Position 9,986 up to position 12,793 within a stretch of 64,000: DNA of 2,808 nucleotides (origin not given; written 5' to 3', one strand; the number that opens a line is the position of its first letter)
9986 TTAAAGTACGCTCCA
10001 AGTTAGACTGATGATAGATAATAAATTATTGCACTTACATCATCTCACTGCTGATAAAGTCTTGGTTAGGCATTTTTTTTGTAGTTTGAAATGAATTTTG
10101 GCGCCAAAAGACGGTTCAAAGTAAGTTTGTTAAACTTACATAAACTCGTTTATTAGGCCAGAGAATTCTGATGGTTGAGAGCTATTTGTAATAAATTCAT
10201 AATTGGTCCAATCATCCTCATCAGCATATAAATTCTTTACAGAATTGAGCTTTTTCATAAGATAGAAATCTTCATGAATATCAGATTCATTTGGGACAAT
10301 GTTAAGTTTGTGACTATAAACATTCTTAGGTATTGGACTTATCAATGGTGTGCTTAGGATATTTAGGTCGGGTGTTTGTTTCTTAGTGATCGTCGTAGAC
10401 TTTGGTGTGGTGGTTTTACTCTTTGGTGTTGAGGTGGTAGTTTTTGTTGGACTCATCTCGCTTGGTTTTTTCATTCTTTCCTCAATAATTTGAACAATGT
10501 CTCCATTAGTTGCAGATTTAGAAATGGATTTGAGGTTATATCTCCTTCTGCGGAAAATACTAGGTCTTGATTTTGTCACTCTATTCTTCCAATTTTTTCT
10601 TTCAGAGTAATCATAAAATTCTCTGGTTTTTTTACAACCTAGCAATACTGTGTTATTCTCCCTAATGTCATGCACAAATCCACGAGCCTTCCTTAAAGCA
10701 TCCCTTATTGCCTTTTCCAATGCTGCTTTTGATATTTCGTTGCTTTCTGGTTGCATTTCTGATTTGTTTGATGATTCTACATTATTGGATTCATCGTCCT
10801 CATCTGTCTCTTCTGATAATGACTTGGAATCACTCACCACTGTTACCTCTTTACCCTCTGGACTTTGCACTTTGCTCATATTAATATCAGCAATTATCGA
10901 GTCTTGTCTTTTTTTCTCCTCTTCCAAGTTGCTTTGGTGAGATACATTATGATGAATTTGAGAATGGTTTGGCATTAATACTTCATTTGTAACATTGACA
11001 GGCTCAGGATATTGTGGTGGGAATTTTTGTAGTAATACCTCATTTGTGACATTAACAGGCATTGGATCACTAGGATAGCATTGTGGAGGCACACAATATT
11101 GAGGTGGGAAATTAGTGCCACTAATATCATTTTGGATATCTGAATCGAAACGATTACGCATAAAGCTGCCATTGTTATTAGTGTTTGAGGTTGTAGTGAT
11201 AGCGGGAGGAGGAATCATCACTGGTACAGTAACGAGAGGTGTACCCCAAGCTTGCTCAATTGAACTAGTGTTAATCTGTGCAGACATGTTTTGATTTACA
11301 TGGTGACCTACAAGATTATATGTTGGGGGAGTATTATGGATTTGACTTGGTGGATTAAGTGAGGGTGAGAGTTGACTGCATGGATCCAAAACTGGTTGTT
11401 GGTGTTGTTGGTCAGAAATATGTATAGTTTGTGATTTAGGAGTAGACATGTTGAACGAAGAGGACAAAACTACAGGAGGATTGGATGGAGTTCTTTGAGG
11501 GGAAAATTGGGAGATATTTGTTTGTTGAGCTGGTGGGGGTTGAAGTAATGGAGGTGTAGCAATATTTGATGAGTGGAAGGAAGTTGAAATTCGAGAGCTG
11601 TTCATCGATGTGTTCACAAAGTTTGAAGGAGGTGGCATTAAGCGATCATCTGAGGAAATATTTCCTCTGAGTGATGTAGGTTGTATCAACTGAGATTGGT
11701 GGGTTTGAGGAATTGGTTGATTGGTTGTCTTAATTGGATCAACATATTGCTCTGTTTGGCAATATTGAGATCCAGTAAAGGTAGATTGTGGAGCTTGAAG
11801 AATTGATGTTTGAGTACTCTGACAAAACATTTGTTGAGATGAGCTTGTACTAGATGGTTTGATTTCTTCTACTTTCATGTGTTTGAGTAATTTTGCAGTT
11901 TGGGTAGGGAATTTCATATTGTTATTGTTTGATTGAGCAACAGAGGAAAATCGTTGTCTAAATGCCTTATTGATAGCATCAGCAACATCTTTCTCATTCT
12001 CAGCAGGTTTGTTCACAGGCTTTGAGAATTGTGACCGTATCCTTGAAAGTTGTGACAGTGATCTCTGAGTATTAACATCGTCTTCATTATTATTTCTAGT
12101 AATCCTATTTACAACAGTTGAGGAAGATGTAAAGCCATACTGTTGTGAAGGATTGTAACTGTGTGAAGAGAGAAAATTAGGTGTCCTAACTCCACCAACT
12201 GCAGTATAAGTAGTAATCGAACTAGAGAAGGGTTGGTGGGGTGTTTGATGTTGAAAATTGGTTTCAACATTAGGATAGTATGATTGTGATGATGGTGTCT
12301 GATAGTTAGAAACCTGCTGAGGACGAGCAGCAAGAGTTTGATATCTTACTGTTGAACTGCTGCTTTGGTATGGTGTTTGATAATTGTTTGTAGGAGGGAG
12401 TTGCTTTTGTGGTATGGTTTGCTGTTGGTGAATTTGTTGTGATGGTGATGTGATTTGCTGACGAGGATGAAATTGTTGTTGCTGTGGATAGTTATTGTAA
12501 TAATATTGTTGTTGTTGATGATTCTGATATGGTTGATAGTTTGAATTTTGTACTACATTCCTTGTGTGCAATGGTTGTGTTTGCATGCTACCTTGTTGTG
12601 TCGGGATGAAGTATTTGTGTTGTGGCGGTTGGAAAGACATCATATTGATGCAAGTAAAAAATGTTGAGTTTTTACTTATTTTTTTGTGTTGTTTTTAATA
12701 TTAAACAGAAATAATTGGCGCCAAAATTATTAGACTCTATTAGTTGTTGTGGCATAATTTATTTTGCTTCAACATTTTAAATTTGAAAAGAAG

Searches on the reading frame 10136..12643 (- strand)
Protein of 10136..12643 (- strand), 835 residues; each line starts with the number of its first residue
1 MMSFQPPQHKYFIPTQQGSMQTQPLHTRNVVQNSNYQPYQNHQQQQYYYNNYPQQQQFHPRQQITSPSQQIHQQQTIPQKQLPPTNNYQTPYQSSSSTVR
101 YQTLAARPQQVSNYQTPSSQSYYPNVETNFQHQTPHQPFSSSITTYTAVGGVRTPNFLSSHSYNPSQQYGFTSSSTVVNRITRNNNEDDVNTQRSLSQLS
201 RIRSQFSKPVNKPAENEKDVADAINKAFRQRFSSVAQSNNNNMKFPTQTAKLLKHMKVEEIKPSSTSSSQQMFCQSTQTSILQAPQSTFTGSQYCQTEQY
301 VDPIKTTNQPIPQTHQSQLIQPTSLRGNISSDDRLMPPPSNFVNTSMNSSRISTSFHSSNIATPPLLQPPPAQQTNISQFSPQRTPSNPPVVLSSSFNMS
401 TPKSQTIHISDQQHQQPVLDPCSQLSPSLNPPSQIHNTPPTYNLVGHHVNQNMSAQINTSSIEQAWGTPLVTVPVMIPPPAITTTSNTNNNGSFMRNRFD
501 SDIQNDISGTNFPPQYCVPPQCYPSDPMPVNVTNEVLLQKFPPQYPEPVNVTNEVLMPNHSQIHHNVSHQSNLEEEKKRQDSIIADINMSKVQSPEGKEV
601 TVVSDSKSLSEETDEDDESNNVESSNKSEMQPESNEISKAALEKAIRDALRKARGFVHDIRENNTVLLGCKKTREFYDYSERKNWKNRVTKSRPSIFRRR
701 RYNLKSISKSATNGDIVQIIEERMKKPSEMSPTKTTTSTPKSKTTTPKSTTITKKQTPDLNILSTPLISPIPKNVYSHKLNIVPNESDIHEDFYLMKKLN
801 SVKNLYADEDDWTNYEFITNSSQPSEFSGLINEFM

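Call 14: search_protein_families(library=pfam, proteins=[window:10136-12643:-], max_evalue=0.01)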
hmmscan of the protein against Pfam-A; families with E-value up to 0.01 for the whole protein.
window:10136-12643:- (835 aa): 1 family
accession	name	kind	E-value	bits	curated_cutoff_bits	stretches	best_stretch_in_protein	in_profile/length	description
PF06044.18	DpnI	-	0.0064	16.6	26.7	0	548-612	106-168/183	Dam-replacing family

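Call 78: search_protein_families(library=pfam, proteins=[L001:18196-18699:-, L001:17621-18142:-, window:10136-12643:-], max_evalue=0.01)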
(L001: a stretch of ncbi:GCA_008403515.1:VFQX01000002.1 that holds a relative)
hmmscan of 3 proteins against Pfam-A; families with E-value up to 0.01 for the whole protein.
L001:18196-18699:- (167 aa): 0 families

L001:17621-18142:- (173 aa): 2 families
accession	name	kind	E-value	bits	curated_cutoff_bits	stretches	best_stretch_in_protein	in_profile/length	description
PF06722.18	EryCIII-like_C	-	0.0019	18.6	31.7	1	105-160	51-105/145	Erythromycin biosynthesis protein CIII-like, C-terminal domain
PF04101.22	Glyco_tran_28_C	-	0.0077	16.7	22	1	94-126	64-96/166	Glycosyltransferase family 28 C-terminal domain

window:10136-12643:- (835 aa): 1 family
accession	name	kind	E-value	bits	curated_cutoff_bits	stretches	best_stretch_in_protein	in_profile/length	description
PF06044.18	DpnI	-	0.0064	16.6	26.7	0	548-612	106-168/183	Dam-replacing family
